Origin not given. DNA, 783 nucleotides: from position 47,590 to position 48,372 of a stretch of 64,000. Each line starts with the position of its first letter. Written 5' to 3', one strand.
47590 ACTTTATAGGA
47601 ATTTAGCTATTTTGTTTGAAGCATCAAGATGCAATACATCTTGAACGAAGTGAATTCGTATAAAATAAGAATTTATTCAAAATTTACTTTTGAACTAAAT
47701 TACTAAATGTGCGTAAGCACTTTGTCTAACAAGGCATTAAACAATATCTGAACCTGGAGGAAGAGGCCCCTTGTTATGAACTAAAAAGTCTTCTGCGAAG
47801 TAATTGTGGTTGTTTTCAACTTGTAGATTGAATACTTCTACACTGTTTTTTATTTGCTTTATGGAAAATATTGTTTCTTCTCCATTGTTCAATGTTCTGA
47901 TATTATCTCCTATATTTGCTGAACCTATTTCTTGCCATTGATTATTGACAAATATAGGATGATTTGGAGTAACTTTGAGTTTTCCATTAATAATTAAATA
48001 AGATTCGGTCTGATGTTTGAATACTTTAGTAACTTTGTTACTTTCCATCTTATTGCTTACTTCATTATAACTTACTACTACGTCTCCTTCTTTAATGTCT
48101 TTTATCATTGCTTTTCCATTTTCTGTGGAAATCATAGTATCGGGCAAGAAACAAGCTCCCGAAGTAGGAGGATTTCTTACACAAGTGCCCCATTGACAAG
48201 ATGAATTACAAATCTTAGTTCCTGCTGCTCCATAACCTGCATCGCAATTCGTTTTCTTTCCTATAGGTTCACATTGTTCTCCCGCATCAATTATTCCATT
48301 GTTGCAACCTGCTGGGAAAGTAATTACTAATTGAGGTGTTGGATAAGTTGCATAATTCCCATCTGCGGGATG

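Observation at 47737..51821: Second, much larger protease-Hint fusion on the opposite strand with a near-identical Hint module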

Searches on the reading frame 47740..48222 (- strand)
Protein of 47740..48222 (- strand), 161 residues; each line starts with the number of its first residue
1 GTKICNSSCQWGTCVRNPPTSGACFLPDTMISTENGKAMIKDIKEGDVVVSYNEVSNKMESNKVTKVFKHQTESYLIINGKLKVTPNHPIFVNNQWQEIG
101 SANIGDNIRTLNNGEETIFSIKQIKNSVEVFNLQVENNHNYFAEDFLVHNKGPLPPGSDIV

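Call 15: find_homologous_proteins(query=window:47740-48222:-, max_evalue=0.001)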
Query seq(161 aa) (161 aa): 1 proteins with E <= 0.001 among 8 candidates.
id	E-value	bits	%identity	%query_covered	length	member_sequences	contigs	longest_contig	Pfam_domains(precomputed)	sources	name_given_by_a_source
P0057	5.7e-51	191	66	80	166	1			PF07591.16,PF14623.12,PF13403.12,PF14890.12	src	-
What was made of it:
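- Tried and rejected: Word-index homologue search with the Hint alone found only one protein (call 15).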

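Call 26: search_solved_structures(query=A1, max_evalue=0.01, show_alignments=2)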
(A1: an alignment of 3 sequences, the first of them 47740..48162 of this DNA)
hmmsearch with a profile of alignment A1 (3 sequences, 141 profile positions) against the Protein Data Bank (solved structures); distinct sequences matched with E-value up to 0.01: 25.
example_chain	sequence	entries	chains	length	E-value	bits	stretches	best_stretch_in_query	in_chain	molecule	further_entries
2lwy_A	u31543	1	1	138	5.7e-14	55.7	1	4-129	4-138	BACTERIAL INTEIN-LIKE DOMAIN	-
6y75_A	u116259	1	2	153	2.4e-12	50.5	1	2-132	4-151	NAD(P)(+)--arginine ADP-ribosyltransferase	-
6tmm_AAA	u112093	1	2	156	2.6e-12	50.3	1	2-132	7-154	NAD(P)(+)--arginine ADP-ribosyltransferase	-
6tmm_BBB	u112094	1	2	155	4.1e-12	49.7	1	2-131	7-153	NAD(P)(+)--arginine ADP-ribosyltransferase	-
6y75_B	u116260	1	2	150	6.8e-12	49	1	2-129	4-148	NAD(P)(+)--arginine ADP-ribosyltransferase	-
7cfv_A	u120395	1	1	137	4.3e-09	39.9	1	8-129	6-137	Spl DnaX mini-intein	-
8r2c_A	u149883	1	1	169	7.8e-07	32.6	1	2-82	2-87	von willebrand factor type A (VWA) domain was originally protein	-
1mi8_A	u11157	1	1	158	2.8e-06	30.8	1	8-128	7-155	DnaB intein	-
8w20_A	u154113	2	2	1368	4.5e-06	30.1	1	12-132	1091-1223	Intein C-terminal splicing domain-containing protein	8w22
2jmz_A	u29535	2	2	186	1e-05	29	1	20-123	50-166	Hypothetical protein MJ0781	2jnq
9hth_A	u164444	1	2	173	1.2e-05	28.7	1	18-129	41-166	DNA-directed DNA polymerase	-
2in0_A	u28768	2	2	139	0.00017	25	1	62-129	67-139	Endonuclease PI-MtuI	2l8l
6qaz_A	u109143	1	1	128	0.00018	24.9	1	7-129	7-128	cyanophage-like gp41-1 intein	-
2in9_A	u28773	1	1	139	0.00028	24.3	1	63-129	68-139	Endonuclease PI-MtuI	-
3ifj_A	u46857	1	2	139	0.00028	24.3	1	63-129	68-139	Endonuclease PI-MtuI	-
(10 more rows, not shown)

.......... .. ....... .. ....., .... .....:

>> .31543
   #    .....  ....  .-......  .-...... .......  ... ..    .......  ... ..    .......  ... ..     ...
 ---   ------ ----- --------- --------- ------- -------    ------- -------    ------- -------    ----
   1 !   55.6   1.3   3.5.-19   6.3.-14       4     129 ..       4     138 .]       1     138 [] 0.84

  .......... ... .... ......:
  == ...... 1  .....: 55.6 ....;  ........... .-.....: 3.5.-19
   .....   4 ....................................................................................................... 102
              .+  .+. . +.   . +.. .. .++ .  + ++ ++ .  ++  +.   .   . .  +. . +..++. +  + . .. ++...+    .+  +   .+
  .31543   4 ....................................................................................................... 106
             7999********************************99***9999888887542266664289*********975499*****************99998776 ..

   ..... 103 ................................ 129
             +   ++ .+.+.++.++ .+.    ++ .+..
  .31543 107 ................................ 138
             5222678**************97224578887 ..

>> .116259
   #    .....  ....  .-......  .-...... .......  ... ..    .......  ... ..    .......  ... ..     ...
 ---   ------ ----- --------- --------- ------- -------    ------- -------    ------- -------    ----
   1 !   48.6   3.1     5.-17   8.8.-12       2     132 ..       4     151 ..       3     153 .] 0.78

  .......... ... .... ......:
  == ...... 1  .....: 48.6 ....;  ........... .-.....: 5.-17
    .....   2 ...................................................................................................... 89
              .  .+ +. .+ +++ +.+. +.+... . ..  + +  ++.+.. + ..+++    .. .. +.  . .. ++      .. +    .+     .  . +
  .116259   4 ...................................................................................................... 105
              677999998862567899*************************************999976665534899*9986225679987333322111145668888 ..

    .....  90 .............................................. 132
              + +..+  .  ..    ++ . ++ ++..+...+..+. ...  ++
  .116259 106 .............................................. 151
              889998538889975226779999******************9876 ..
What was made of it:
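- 47773..48153 (-): Hint domain (127 aa). Cys1 (48153-48151), block B TPNH (47970-47959), terminal His-Asn (47778-47773). PDB 2LWY BIL at E=6e-14 (call 26).
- The best solved relatives are BIL domains: 2LWY at E=6e-14 and 6Y75/6TMM at 2e-12 (call 26).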

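Call 27: search_protein_representatives(alignment_id=A1)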
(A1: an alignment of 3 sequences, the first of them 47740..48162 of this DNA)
Query: 3 sequences, 141 profile positions. Proteins with E-value up to 0.001 (for the whole library): 24675; up to 1e-10: 6497; up to 1e-30: 257. The best 150 are listed.
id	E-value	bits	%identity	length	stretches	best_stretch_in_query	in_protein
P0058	1.7e-100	349.2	-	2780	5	3-121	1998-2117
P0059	4.3e-93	325.2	-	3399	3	3-131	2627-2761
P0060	2.9e-85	299.8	-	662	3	3-133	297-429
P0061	2.2e-84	297.0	-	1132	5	2-135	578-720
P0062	6.0e-81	285.8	-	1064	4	2-133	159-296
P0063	1.7e-78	277.9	-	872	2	4-134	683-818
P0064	8.8e-76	269.1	-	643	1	1-141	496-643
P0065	1.2e-75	268.6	-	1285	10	2-131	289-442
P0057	1.8e-75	268.1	-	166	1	1-136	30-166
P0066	1.9e-75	268.0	-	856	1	1-141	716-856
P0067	3.6e-74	263.8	-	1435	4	4-133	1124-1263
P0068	1.4e-73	262.0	-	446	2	3-133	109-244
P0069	8.2e-73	259.5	-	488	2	1-133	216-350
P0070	1.9e-71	255.1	-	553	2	2-133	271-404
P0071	1.2e-69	249.2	-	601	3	2-133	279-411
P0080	6.2e-64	230.7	-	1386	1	1-132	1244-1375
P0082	1.5e-63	229.5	-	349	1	2-137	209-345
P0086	1.3e-60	219.9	-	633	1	2-140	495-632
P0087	1.9e-59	216.2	-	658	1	1-133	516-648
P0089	2.8e-57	209.1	-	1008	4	4-134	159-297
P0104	3.0e-51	189.5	-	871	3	2-133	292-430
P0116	2.0e-48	180.4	-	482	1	4-133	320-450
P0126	3.0e-45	170.1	-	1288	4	3-132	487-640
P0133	4.8e-44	166.2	-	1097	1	3-132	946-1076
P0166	3.9e-38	147.1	-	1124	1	3-132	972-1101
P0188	6.6e-36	139.9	-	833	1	3-134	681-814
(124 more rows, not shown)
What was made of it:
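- Tried and rejected: The exhaustive profile search was needed (call 27).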

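Call 33: list_cluster_members(proteins=[P0080, P0086, P0087, P0082, P0116, P0133, P0166, P0188, P0061, P0062])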
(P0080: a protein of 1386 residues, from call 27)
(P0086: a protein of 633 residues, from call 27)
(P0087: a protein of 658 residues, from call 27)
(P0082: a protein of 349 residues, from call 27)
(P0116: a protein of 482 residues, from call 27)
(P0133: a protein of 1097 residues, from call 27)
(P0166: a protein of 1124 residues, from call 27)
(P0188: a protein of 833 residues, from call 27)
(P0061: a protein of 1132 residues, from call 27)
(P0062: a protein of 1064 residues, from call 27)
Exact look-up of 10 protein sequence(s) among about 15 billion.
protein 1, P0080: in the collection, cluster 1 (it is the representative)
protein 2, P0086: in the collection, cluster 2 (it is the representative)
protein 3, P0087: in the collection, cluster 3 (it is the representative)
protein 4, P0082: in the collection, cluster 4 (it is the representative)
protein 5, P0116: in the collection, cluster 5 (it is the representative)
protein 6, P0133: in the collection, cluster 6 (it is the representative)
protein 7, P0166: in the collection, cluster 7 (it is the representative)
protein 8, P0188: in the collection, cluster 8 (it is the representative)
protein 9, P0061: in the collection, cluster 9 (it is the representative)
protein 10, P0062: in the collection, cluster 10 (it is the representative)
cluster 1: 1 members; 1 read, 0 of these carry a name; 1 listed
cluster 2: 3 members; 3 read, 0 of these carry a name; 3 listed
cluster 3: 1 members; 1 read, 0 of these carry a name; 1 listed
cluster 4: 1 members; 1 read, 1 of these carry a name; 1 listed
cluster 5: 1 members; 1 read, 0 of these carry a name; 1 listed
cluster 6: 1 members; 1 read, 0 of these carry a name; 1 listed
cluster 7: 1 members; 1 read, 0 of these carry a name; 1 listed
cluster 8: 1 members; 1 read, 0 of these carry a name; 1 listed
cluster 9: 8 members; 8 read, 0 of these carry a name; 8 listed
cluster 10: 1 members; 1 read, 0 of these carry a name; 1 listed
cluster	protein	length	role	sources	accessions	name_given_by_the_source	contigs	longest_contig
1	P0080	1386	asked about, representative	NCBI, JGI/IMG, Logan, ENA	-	-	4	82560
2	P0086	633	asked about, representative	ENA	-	-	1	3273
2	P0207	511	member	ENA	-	-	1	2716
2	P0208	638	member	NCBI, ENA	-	-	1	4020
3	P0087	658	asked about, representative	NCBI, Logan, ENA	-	-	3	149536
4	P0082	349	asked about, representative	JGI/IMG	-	hypothetical protein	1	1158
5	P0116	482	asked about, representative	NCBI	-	-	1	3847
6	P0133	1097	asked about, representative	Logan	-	-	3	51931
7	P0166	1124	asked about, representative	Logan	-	-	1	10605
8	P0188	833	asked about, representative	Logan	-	-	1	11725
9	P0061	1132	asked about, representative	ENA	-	-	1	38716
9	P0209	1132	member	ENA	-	-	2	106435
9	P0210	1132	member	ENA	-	-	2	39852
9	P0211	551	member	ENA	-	-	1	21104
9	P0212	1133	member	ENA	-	-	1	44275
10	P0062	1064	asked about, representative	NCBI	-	-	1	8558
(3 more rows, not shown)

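Call 34: find_encoding_contigs(protein=P0080, flank=10000, max_places=3)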
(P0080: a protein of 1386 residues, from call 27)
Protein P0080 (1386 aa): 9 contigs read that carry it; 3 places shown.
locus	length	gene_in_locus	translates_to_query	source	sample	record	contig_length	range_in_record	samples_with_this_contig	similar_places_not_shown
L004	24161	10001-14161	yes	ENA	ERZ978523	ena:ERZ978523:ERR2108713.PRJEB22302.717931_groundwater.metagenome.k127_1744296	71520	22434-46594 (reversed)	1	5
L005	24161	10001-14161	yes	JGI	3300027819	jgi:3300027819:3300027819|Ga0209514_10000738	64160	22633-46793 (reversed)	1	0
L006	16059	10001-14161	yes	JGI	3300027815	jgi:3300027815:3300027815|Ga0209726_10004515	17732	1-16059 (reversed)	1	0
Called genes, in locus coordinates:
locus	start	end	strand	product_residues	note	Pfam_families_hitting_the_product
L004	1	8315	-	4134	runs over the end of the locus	PF04096:Nucleoporin2 (faint), PF13385:Laminin_G_3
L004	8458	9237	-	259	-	PF08843:AbiEii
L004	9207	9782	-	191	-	-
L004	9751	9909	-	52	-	-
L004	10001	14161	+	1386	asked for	PF13948:DUF4215 (faint), PF07591:PT-HINT, PF14890:Intein_splicing (faint)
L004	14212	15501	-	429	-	PF13173:AAA_14, PF13635:DUF4143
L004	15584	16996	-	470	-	-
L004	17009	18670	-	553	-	-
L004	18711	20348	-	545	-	-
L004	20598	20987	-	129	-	PF01850:PIN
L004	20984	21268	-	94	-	PF02697:VAPB_antitox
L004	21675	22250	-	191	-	-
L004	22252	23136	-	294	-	-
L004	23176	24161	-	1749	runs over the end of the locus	PF19077:Big_13 (faint), PF09136:Glucodextran_B (weak), PF13385:Laminin_G_3, PF08281:Sigma70_r4_2 (weak)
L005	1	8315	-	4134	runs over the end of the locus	PF04096:Nucleoporin2 (faint), PF13385:Laminin_G_3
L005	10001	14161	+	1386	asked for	PF13948:DUF4215 (faint), PF07591:PT-HINT, PF14890:Intein_splicing (faint)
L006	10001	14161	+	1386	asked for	PF13948:DUF4215 (faint), PF07591:PT-HINT, PF14890:Intein_splicing (faint)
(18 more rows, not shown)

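Call 39: search_protein_families(library=pfam, alignment_id=A2, max_evalue=0.0001)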
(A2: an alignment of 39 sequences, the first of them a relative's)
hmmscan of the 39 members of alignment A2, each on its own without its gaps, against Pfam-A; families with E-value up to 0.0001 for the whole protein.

A. member 1, P0080 (1386 aa): 4 families
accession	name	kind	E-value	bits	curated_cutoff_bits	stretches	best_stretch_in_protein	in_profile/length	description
PF07591.16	PT-HINT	-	1.9e-09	38.3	27.7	1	1253-1372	1-129/137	Pretoxin HINT domain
PF13948.11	DUF4215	-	7.1e-07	29.9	27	0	702-755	8-46/47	Domain of unknown function (DUF4215)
PF14890.11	Intein_splicing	-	3.2e-06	27.5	35.8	0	1339-1372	122-155/155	Intein splicing domain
PF14623.11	Vint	-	2.9e-05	24.4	27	1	1247-1321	2-72/166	Hint-domain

B. families by the number of members that match (of 39 scanned): 33 families (the first 25 are shown)
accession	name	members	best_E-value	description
PF07591.16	PT-HINT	39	1.2e-90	Pretoxin HINT domain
PF14890.11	Intein_splicing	33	9.8e-32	Intein splicing domain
PF14623.11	Vint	29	8.7e-24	Hint-domain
PF05203.21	Hom_end_hint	22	4.2e-46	Hom_end-associated Hint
PF13403.11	Hint_2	22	5.2e-32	Hint domain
PF01079.26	Hint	20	3.1e-24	Hint module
PF08517.17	AXH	10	2.4e-36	Ataxin-1 and HBP1 module (AXH)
PF13948.11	DUF4215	9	1.8e-15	Domain of unknown function (DUF4215)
PF17963.7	Big_9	3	3.5e-16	Bacterial Ig domain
PF00801.26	PKD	3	9.3e-14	PKD domain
PF00082.27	Peptidase_S8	2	1.6e-61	Subtilase family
PF18911.6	PKD_4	2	1.5e-19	PKD domain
PF17803.7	Cadherin_4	2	6e-11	Bacterial cadherin-like domain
PF17892.7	Cadherin_5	2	9.1e-11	Cadherin-like domain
PF07963.17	N_methyl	2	3.2e-07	Prokaryotic N-terminal methylation motif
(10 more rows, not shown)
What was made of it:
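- The family is specifically associated with exported proteins (call 39).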

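Call 45: find_related_loci(query=A3, collection=genome_contigs, flank=6000)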
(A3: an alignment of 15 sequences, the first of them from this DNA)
Query A3 (130 aa) in genome_contigs; peptide patterns used: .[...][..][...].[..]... (x = any residue, [..] = any of these).
186 stretches matched a pattern; 155 encode a relative of the query (tblastn E <= 1e-3); the best 80 are kept; 79 distinct loci.
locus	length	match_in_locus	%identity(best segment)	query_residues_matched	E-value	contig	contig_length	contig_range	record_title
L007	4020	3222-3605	65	1-129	2e-56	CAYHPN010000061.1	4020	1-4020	MAG TPA_asm: Candidatus Woesearchaeota archaeon isolate ERP119705_co14_220 genome assembly, contig: NODE_47560_length_40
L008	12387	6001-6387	65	1-130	6e-46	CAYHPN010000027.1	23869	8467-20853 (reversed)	MAG TPA_asm: Candidatus Woesearchaeota archaeon isolate ERP119705_co14_220 genome assembly, contig: NODE_1859_length_238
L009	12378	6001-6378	45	1-130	3e-35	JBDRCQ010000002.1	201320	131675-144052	MAG: archaeon isolate MEGAHIT-group-1.191 k141_2664879, whole genome shotgun sequence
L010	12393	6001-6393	44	1-130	1e-34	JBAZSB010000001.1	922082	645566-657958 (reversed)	MAG: Patescibacteria group bacterium isolate SO_2017_GW1_162 NODE_23_length_922082_cov_1.706351_OW334_2017, whole genome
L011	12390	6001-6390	52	1-129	4e-34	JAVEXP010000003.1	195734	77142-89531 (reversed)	MAG: Patescibacteria group bacterium isolate BF4_175 NODE_129_length_195734_cov_10.012638_Biofilm4, whole genome shotgun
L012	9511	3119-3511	45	2-130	8e-34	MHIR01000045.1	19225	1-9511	MAG: Candidatus Buchananbacteria bacterium RIFCSPLOWO2_02_FULL_46_11b rifcsplowo2_02_scaffold_34744, whole genome shotgu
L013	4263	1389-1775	47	1-130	3e-33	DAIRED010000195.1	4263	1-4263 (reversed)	MAG TPA_asm: Thermoplasmatota archaeon isolate CTOTU11644 NODE_11262_length_4263_cov_4.295390, whole genome shotgun sequ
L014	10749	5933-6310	49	1-128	1e-32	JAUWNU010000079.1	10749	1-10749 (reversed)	MAG: Methanomassiliicoccales archaeon isolate CSMAG_2432 CSMAG_2432_k141_871659_length_10749_cov_11.9772, whole genome s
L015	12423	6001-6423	43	1-130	1e-31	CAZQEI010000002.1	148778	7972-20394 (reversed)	MAG TPA_asm: uncultured Gammaproteobacteria bacterium isolate SRP272421_co2_478 genome assembly, contig: NODE_61_length_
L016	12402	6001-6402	42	1-129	4e-30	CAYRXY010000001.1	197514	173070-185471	MAG TPA_asm: uncultured archaeon isolate SRP141559_co1_164 genome assembly, contig: NODE_5_length_197514_cov_79.180169,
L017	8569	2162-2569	44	1-128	5e-30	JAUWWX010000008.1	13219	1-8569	MAG: archaeon isolate CSMAG_2669 CSMAG_2669_k127_3568089_length_13219_cov_8.0000, whole genome shotgun sequence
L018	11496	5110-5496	41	1-128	9e-29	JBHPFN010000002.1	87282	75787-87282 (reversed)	Candidatus Omnitrophota bacterium isolate SAG AM-311-J20 NODE_2_length_87282_cov_32.532725, whole genome shotgun sequenc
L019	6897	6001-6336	48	17-128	7e-29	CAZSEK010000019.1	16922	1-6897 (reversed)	MAG TPA_asm: uncultured Methanosarcinales archaeon isolate SRP256446_co1_197 genome assembly, contig: NODE_1240_length_1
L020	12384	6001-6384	41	1-128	1e-28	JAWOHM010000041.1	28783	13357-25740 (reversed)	MAG: Thermoplasmata archaeon isolate CWP4-2.bin.83 k191_543878, whole genome shotgun sequence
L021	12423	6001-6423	39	1-130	7e-28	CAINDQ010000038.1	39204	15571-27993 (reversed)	uncultured Candidatus Peregrinibacteria bacterium isolate Loclat_bin-10452 genome assembly, contig: bin-10452:038/159, w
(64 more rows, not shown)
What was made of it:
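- The cargos are extracellular proteins of episymbiotic lineages (calls 39, 45).
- Tried and rejected: Taxonomy came from the GTDB scan instead (call 45).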

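Call 56: predict_structure(alignment_id=A1)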
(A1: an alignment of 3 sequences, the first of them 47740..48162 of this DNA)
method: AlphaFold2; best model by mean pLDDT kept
length: 141 residues; sequences in the alignment: 3
mean_pLDDT: 56.6   pTM: 0.50
mean pLDDT of the five models: 56.6, 34.9, 34.0, 33.4, 33.4
residues with pLDDT >= 90: 0; 70-90: 38; 50-70: 38; < 50: 65
segments of 3 or more residues with pLDDT < 50: 56-83, 88-93, 95-98, 103-105, 123-141
pLDDT, mean of each block of 10 residues (from residue 1): 60 81 85 76 77 49 45 36 48 45 53 67 41 34 28
secondary structure, 60 per line:
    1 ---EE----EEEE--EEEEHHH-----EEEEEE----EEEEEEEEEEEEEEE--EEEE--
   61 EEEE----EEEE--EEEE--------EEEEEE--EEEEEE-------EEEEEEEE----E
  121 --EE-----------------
elements in order: E10-13 E16-19 E28-33 E38-52 E55-58 E61-64 E69-72 E75-78 E87-92 E95-100 E108-115
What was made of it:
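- Tried and rejected: First AlphaFold run on a 3-sequence alignment gave pLDDT 56.6 and was discarded (call 56).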
